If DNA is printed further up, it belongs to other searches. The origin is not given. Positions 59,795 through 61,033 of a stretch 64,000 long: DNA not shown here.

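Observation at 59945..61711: Fusion of a lysophospholipase-like alpha/beta hydrolase to a class I SAM methyltransferase inside the lipid operon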

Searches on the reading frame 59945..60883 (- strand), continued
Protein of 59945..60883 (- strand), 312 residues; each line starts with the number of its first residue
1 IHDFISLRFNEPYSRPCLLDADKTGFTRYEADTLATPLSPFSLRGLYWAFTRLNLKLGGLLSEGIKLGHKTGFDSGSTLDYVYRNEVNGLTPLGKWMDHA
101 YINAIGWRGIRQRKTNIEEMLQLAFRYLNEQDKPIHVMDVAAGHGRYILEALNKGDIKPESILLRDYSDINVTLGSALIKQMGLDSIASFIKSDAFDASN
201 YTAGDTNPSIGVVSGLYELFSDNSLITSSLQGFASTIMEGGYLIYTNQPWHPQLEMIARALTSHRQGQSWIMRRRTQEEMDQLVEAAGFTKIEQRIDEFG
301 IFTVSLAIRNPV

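Call 83: find_homologous_proteins(query=P0127, max_evalue=1e-20)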
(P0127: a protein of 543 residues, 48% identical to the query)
Query P0127 (543 aa): 2773 proteins with E <= 1e-20 among 8000 candidates; the best 120 are listed.
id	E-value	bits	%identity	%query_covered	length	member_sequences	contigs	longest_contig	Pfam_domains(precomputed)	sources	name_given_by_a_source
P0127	0.0e+0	1241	100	100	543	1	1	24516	PF12146.16,PF12147.15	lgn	-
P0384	4.5e-169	582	50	99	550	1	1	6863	PF12146.16,PF12147.15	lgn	-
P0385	1.3e-157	544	44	99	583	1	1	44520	PF00561.27,PF12146.16,PF12147.15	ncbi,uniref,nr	ncbi:hypothetical protein A9G22_07480 [Gilliamella sp. App2-1]|uniref:bifunctional alpha/beta hydrol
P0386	9.5e-156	538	44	99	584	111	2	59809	PF12697.14,PF00561.27,PF12146.16,PF12147.15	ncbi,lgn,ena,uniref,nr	ncbi:hypothetical protein B5S43_04865 [Gilliamella apicola]|uniref:bifunctional alpha/beta hydrolase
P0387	1.4e-155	537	43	99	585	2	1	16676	PF00561.27,PF12146.16,PF12147.15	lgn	-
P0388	5.9e-154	532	43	99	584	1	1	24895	PF12697.14,PF00561.27,PF12146.16,PF12147.15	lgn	-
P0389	6.2e-154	532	43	99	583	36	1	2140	PF00561.27,PF12146.16,PF12147.15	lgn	-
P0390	6.0e-151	522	42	99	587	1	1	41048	PF12697.14,PF00561.27,PF12146.16,PF12147.15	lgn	-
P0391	7.6e-151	522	43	99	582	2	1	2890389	PF12697.14,PF00561.27,PF12146.16,PF12147.15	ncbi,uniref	ncbi:bifunctional alpha/beta hydrolase/class I SAM-dependent methyltransferase [Orbus wheelerorum]|u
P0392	5.4e-149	516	42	99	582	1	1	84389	PF00561.27,PF12146.16,PF12147.15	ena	-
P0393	8.2e-148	512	43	99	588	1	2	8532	PF00561.27,PF12146.16,PF12147.15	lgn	-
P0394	1.8e-144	501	42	99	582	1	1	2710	PF12697.14,PF00561.27,PF12146.16,PF12147.15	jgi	-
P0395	8.4e-138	479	41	98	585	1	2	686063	PF12697.14,PF00561.27,PF12146.16,PF12147.15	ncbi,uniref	ncbi:bifunctional alpha/beta hydrolase/class I SAM-dependent methyltransferase [Pseudomonas sp. NPDC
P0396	5.1e-136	473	41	98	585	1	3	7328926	PF12697.14,PF00561.27,PF12146.16,PF12147.15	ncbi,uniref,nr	ncbi:bifunctional alpha/beta hydrolase/class I SAM-dependent methyltransferase [Pseudomonas nunensis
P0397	6.2e-136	472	41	99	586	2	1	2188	PF12147.15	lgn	-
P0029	7.1e-136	472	40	99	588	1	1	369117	PF12697.14,PF00561.27,PF12146.16,PF12147.15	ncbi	-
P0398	8.9e-136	472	41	98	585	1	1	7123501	PF12697.14,PF00561.27,PF12146.16,PF12147.15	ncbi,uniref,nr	ncbi:bifunctional alpha/beta hydrolase/class I SAM-dependent methyltransferase [Pseudomonas sp. B21-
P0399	8.9e-136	472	40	99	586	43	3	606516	PF12697.14,PF00561.27,PF12146.16,PF12147.15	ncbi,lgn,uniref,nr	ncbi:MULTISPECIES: bifunctional alpha/beta hydrolase/class I SAM-dependent methyltransferase [unclas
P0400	9.9e-136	472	40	98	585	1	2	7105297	PF12697.14,PF00561.27,PF12146.16,PF12147.15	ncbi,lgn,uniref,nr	ncbi:bifunctional alpha/beta hydrolase/class I SAM-dependent methyltransferase [Pseudomonas sp. ADAK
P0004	1.1e-135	472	40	98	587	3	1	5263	PF12697.14,PF00561.27,PF12146.16,PF12147.15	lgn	-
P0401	1.3e-135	471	41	98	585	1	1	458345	PF12697.14,PF00561.27,PF12146.16,PF12147.15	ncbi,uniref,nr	ncbi:bifunctional alpha/beta hydrolase/class I SAM-dependent methyltransferase [Pseudomonas nunensis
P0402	1.3e-135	471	41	98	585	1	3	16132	PF12697.14,PF00561.27,PF12146.16,PF12147.15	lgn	-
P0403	1.4e-135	471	40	98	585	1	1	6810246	PF12697.14,PF00561.27,PF12146.16,PF12147.15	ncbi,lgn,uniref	ncbi:bifunctional alpha/beta hydrolase/class I SAM-dependent methyltransferase [Pseudomonas frederik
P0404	1.5e-135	471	41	98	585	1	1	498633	PF12697.14,PF00561.27,PF12146.16,PF12147.15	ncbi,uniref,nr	ncbi:bifunctional alpha/beta hydrolase/class I SAM-dependent methyltransferase [Pseudomonas nunensis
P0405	1.6e-135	471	41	99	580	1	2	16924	PF12146.16,PF12147.15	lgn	-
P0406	1.7e-135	471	41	98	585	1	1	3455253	PF12697.14,PF00561.27,PF12146.16,PF12147.15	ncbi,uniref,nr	ncbi:bifunctional alpha/beta hydrolase/class I SAM-dependent methyltransferase [Pseudomonas frederik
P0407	1.8e-135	471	40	98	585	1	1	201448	PF12697.14,PF00561.27,PF12146.16,PF12147.15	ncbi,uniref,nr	ncbi:hypothetical protein C9I50_06170 [Pseudomonas prosekii]|uniref:bifunctional alpha/beta hydrolas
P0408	2.0e-135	471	41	99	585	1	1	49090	PF00561.27,PF12146.16,PF12147.15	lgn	-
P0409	2.4e-135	471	40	98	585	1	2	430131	PF12697.14,PF00561.27,PF12146.16,PF12147.15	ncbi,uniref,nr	ncbi:bifunctional alpha/beta hydrolase/class I SAM-dependent methyltransferase [Pseudomonas prosekii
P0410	2.5e-135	470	40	98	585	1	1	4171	PF00561.27,PF12146.16,PF12147.15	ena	-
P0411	2.5e-135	470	40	98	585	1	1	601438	PF12697.14,PF00561.27,PF12146.16,PF12147.15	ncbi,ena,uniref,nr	ncbi:bifunctional alpha/beta hydrolase/class I SAM-dependent methyltransferase [Pseudomonas prosekii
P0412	2.7e-135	470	40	98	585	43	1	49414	PF12697.14,PF00561.27,PF12146.16,PF12147.15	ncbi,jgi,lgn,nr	nr:bifunctional alpha/beta hydrolase/class I SAM-dependent methyltransferase [Pseudomonas sp.]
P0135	2.8e-135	470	41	99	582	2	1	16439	PF12146.16,PF12147.15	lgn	-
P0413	2.9e-135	470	40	98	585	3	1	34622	PF12697.14,PF00561.27,PF12146.16,PF12147.15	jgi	jgi:alpha-beta hydrolase superfamily lysophospholipase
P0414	3.3e-135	470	40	99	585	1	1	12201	PF12697.14,PF00561.27,PF12146.16,PF12147.15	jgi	jgi:alpha-beta hydrolase superfamily lysophospholipase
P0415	3.5e-135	470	40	98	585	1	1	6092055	PF12697.14,PF00561.27,PF12146.16,PF12147.15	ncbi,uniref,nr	ncbi:bifunctional alpha/beta hydrolase/class I SAM-dependent methyltransferase [Pseudomonas prosekii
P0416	5.1e-135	469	41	98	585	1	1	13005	PF12697.14,PF00561.27,PF12146.16,PF12147.15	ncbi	ncbi:MAG: bifunctional alpha/beta hydrolase/class I SAM-dependent methyltransferase [Pseudomonas sp.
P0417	7.0e-135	469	40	99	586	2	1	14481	PF12697.14,PF00561.27,PF12146.16,PF12147.15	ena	-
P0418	8.9e-135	469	40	99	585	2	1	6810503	PF00561.27,PF12146.16,PF12147.15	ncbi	ncbi:alpha-beta hydrolase superfamily lysophospholipase [Pseudomonas sp. ADAK2 TE3594]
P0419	9.3e-135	469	41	98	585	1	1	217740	PF00561.27,PF12146.16,PF12147.15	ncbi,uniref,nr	ncbi:bifunctional alpha/beta hydrolase/class I SAM-dependent methyltransferase [Pseudomonas fluoresc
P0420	1.2e-134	468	41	98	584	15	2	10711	PF12697.14,PF00561.27,PF12146.16,PF12147.15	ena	-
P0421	1.3e-134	468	39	99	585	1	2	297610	PF12697.14,PF00561.27,PF12146.16,PF12147.15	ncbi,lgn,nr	ncbi:hypothetical protein AX279_10725 [Pseudomonas sp. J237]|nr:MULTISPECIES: bifunctional alpha/bet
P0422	1.3e-134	468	40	98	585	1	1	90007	PF12697.14,PF00561.27,PF12146.16,PF12147.15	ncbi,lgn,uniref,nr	ncbi:hypothetical protein BI292_08090 [Pseudomonas sp. 43NM1]|uniref:bifunctional alpha/beta hydrola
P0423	1.4e-134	468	40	98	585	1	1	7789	PF12697.14,PF00561.27,PF12146.16,PF12147.15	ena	-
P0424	1.4e-134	468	41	98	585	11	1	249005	PF12697.14,PF00561.27,PF12146.16,PF12147.15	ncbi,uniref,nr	ncbi:bifunctional alpha/beta hydrolase/class I SAM-dependent methyltransferase [Pseudomonas fluoresc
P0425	1.6e-134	468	40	98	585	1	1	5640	PF12697.14,PF00561.27,PF12146.16,PF12147.15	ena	-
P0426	1.7e-134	468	40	98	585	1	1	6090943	PF12697.14,PF00561.27,PF12146.16,PF12147.15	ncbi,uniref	ncbi:bifunctional alpha/beta hydrolase/class I SAM-dependent methyltransferase [Pseudomonas prosekii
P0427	1.9e-134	468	40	98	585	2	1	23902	PF00561.27,PF12146.16,PF12147.15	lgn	-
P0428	2.0e-134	468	40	99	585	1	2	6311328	PF00561.27,PF12146.16,PF12147.15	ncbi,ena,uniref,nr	ncbi:bifunctional alpha/beta hydrolase/class I SAM-dependent methyltransferase [Pseudomonas sp. Irch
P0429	2.0e-134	467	40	98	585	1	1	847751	PF12697.14,PF00561.27,PF12146.16,PF12147.15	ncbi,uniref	ncbi:bifunctional alpha/beta hydrolase/class I SAM-dependent methyltransferase [Pseudomonas frederik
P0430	2.1e-134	467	41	98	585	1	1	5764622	PF12697.14,PF00561.27,PF12146.16,PF12147.15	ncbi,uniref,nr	ncbi:bifunctional alpha/beta hydrolase/class I SAM-dependent methyltransferase [Pseudomonas alkylphe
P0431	2.2e-134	467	40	98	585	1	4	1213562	PF12697.14,PF00561.27,PF12146.16,PF12147.15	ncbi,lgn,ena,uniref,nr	ncbi:MAG: bifunctional alpha/beta hydrolase/class I SAM-dependent methyltransferase [Pseudomonas pro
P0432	2.2e-134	467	41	98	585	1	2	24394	PF00561.27,PF12146.16,PF12147.15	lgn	-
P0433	2.4e-134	467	40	99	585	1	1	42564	PF12697.14,PF00561.27,PF12146.16,PF12147.15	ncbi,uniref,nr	ncbi:bifunctional alpha/beta hydrolase/class I SAM-dependent methyltransferase [Pseudomonas fluoresc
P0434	2.5e-134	467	40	99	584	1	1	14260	PF12697.14,PF00561.27,PF12146.16,PF12147.15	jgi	jgi:alpha-beta hydrolase superfamily lysophospholipase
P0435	2.6e-134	467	40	99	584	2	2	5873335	PF12697.14,PF00561.27,PF12146.16,PF12147.15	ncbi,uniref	ncbi:bifunctional alpha/beta hydrolase/class I SAM-dependent methyltransferase [Pseudomonas poae]|un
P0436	2.6e-134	467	40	98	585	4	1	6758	PF00561.27,PF12146.16,PF12147.15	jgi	jgi:alpha-beta hydrolase superfamily lysophospholipase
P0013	2.8e-134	467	41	99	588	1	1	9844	PF12697.14,PF00561.27,PF12146.16,PF12147.15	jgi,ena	-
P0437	3.0e-134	467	40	99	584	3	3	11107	PF12697.14,PF00561.27,PF12146.16,PF12147.15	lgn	-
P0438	3.3e-134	467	40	99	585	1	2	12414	PF00561.27,PF12146.16,PF12147.15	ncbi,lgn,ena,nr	ncbi:MAG TPA: bifunctional alpha/beta hydrolase/class I SAM-dependent methyltransferase [Pseudomonas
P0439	3.6e-134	467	41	98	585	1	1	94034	PF12697.14,PF00561.27,PF12146.16,PF12147.15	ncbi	-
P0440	3.7e-134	467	43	99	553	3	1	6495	PF12146.16,PF12147.15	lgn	-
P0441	4.7e-134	466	41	97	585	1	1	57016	PF12697.14,PF00561.27,PF12146.16,PF12147.15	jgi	-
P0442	5.4e-134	466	40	99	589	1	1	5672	PF12697.14,PF00561.27,PF12146.16,PF12147.15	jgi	jgi:alpha-beta hydrolase superfamily lysophospholipase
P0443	5.8e-134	466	40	98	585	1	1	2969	PF12697.14,PF00561.27,PF12146.16,PF12147.15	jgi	-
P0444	6.7e-134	466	40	99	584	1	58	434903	PF12697.14,PF00561.27,PF12146.16,PF12147.15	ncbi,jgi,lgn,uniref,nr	ncbi:MAG: bifunctional alpha/beta hydrolase/class I SAM-dependent methyltransferase [Pseudomonas sp.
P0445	6.8e-134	466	40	98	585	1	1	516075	PF12697.14,PF00561.27,PF12146.16,PF12147.15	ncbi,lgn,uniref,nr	ncbi:bifunctional alpha/beta hydrolase/class I SAM-dependent methyltransferase [Pseudomonas sp. dw_6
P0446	6.8e-134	466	41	98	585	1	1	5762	PF12697.14,PF00561.27,PF12146.16,PF12147.15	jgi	jgi:alpha-beta hydrolase superfamily lysophospholipase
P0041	7.2e-134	466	40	98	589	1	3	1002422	PF12697.14,PF00561.27,PF12146.16,PF12147.15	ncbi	-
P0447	9.1e-134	465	41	98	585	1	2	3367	PF00561.27,PF12146.16,PF12147.15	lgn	-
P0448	9.3e-134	465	40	98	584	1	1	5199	PF12697.14,PF00561.27,PF12146.16,PF12147.15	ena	-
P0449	1.0e-133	465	39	98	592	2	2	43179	PF12697.14,PF00561.27,PF12146.16,PF12147.15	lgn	-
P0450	1.3e-133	465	40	98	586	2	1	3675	PF12697.14,PF00561.27,PF12146.16,PF12147.15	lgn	-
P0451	1.4e-133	465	40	99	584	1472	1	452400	PF12697.14,PF00561.27,PF12146.16,PF12147.15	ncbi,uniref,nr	ncbi:hypothetical protein BK648_14470 [Pseudomonas poae]|uniref:Bifunctional alpha/beta hydrolase/cl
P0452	1.7e-133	464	40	99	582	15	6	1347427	PF12697.14,PF00561.27,PF12146.16,PF12147.15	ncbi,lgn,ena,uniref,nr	ncbi:bifunctional alpha/beta hydrolase/class I SAM-dependent methyltransferase [Pseudomonas lactis]|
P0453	1.7e-133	464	40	98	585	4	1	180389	PF12697.14,PF00561.27,PF12146.16,PF12147.15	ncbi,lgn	-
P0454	2.0e-133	464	40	99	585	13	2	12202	PF00561.27,PF12146.16,PF12147.15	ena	-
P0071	2.2e-133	464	41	98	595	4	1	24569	PF00561.27,PF12146.16,PF12147.15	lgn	-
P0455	2.4e-133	464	41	98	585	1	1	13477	PF12697.14,PF00561.27,PF12146.16,PF12147.15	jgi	-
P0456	2.4e-133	464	41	98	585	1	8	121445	PF12697.14,PF00561.27,PF12146.16,PF12147.15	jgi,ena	-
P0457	2.9e-133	464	40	98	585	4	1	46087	PF00561.27,PF12146.16,PF12147.15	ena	-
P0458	3.5e-133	463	41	98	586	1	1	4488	PF00561.27,PF12146.16,PF12147.15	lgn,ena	-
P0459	4.9e-133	463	40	98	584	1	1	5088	PF12697.14,PF00561.27,PF12146.16,PF12147.15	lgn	-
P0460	5.7e-133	463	40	98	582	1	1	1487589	PF12697.14,PF00561.27,PF12146.16,PF12147.15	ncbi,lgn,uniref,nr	ncbi:bifunctional alpha/beta hydrolase/class I SAM-dependent methyltransferase [Pseudomonas sp. CNPS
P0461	6.3e-133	463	41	98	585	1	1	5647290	PF12697.14,PF00561.27,PF12146.16,PF12147.15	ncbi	ncbi:bifunctional alpha/beta hydrolase/class I SAM-dependent methyltransferase [Pseudomonas sp. 210_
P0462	7.1e-133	462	41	98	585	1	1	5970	PF12697.14,PF00561.27,PF12146.16,PF12147.15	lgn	-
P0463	7.5e-133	462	40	99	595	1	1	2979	PF12697.14,PF00561.27,PF12146.16,PF12147.15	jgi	-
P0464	9.5e-133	462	40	99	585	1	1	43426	PF00561.27,PF12146.16,PF12147.15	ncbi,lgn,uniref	ncbi:bifunctional alpha/beta hydrolase/class I SAM-dependent methyltransferase [Pseudomonas sp. IT-P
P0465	1.1e-132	462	40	98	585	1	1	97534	PF12697.14,PF00561.27,PF12146.16,PF12147.15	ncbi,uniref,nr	ncbi:bifunctional alpha/beta hydrolase/class I SAM-dependent methyltransferase [Pseudomonas fluoresc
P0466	1.2e-132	462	40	98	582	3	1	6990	PF12697.14,PF00561.27,PF12146.16,PF12147.15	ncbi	-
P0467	1.3e-132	462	40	99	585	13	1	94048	PF00561.27,PF12146.16,PF12147.15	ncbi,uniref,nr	ncbi:bifunctional alpha/beta hydrolase/class I SAM-dependent methyltransferase [Pseudomonas sp. Pse1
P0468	1.5e-132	461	40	99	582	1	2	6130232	PF12697.14,PF00561.27,PF12146.16,PF12147.15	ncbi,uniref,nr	ncbi:bifunctional alpha/beta hydrolase/class I SAM-dependent methyltransferase [Pseudomonas oriental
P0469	1.8e-132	461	40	99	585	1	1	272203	PF00561.27,PF12146.16,PF12147.15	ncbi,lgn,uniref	ncbi:bifunctional alpha/beta hydrolase/class I SAM-dependent methyltransferase [Pseudomonas sp. RA_3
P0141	1.9e-132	461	40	99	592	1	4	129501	PF12146.16,PF12147.15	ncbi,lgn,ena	-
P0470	1.9e-132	461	41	98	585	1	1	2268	PF00561.27,PF12146.16,PF12147.15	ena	-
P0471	2.0e-132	461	40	98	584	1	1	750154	PF12697.14,PF00561.27,PF12146.16,PF12147.15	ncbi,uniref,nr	ncbi:putative protein YnbC [Pseudomonas fluorescens]|uniref:Alpha/beta fold hydrolase n=1 Tax=Pseudo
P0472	2.0e-132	461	40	99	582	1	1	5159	PF12697.14,PF00561.27,PF12146.16,PF12147.15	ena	-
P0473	2.0e-132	461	39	99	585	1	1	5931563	PF00561.27,PF12146.16,PF12147.15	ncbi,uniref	ncbi:bifunctional alpha/beta hydrolase/class I SAM-dependent methyltransferase [Pseudomonas purpurea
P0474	2.3e-132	461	40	99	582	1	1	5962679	PF12697.14,PF00561.27,PF12146.16,PF12147.15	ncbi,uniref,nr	ncbi:bifunctional alpha/beta hydrolase/class I SAM-dependent methyltransferase [Pseudomonas oriental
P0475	2.3e-132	461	40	99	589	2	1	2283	PF12697.14,PF00561.27,PF12146.16,PF12147.15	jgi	-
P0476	3.0e-132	460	40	98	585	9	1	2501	PF00561.27,PF12146.16,PF12147.15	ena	-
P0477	3.1e-132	460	41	98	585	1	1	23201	PF12697.14,PF00561.27,PF12146.16,PF12147.15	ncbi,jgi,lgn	jgi:alpha-beta hydrolase superfamily lysophospholipase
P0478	4.5e-132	460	40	99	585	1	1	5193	PF00561.27,PF12146.16,PF12147.15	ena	-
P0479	4.7e-132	460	40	99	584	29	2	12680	PF00561.27,PF12146.16,PF12147.15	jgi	jgi:alpha-beta hydrolase superfamily lysophospholipase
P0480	5.1e-132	460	39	98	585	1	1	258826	PF00561.27,PF12146.16,PF12147.15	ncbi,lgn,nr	ncbi:Lysophospholipase, alpha-beta hydrolase superfamily [Pseudomonas benzenivorans]|nr:bifunctional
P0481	7.0e-132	459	40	99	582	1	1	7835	PF12697.14,PF00561.27,PF12146.16,PF12147.15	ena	-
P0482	7.8e-132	459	39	98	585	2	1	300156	PF12697.14,PF00561.27,PF12146.16,PF12147.15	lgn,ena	-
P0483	8.2e-132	459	40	99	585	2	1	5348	PF00561.27,PF12146.16,PF12147.15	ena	-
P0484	1.2e-131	458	40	99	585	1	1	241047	PF00561.27,PF12146.16,PF12147.15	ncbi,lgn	-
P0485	1.6e-131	458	40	99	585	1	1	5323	PF00561.27,PF12146.16,PF12147.15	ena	-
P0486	1.6e-131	458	40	99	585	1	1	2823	PF00561.27,PF12146.16,PF12147.15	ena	-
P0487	2.2e-131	458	39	98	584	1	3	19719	PF12697.14,PF00561.27,PF12146.16,PF12147.15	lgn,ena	-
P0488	2.2e-131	457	40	99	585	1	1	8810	PF00561.27,PF12146.16,PF12147.15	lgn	-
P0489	2.2e-131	457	40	99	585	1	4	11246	PF00561.27,PF12146.16,PF12147.15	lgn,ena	-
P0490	3.0e-131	457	40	99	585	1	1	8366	PF00561.27,PF12146.16,PF12147.15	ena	-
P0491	3.1e-131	457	39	98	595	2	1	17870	PF12697.14,PF00561.27,PF12146.16,PF12147.15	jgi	-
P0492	4.2e-131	457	40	99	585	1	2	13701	PF00561.27,PF12146.16,PF12147.15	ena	-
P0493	4.2e-131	457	39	99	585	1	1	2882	PF00561.27,PF12146.16,PF12147.15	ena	-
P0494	4.2e-131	457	39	99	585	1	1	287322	PF00561.27,PF12146.16,PF12147.15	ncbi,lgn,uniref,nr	ncbi:bifunctional alpha/beta hydrolase/class I SAM-dependent methyltransferase [Pseudomonas kielensi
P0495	4.8e-131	456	39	97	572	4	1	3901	PF12697.14,PF00561.27,PF12146.16,PF12147.15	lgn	-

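Call 84: find_encoding_contigs(protein=P0127, flank=7000, max_places=1)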
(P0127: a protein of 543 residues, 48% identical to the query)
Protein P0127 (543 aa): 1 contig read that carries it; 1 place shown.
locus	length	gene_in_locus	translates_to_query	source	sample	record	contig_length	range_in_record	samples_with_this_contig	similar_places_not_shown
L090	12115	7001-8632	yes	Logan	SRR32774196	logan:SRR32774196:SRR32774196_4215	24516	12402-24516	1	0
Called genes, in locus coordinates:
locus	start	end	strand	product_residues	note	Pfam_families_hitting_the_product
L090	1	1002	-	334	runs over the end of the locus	PF04069:OpuAC, PF12974:Phosphonate-bd, PF13379:NMT1_2, PF09084:NMT1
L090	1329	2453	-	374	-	PF12679:ABC2_membrane_2, PF12698:ABC2_membrane_3, PF01061:ABC2_membrane, PF12730:ABC2_membrane_4 (weak)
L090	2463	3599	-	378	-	PF12679:ABC2_membrane_2, PF12698:ABC2_membrane_3, PF01061:ABC2_membrane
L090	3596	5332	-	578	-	PF03308:MeaB (faint), PF00005:ABC_tran, PF13304:AAA_21 (faint), PF13401:AAA_22 (faint), PF13555:AAA_29 (faint), PF13604:AAA_30 (faint), PF00005:ABC_tran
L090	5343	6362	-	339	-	PF25917:BSH_RND, PF25973:BSH_CzcB (weak), PF25881:HH_YBHG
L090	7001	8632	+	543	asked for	PF12146:Hydrolase_4, PF12147:Methyltransf_20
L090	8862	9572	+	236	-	PF17837:4PPT_N, PF01648:ACPS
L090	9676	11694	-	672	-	PF00724:Oxidored_FMN, PF01266:DAO (faint), PF00070:Pyr_redox (faint), PF03486:HI0933_like (faint), PF07992:Pyr_redox_2, PF12831:FAD_oxidored (weak), PF13738:Pyr_redox_3 (faint), PF13450:NAD_binding_8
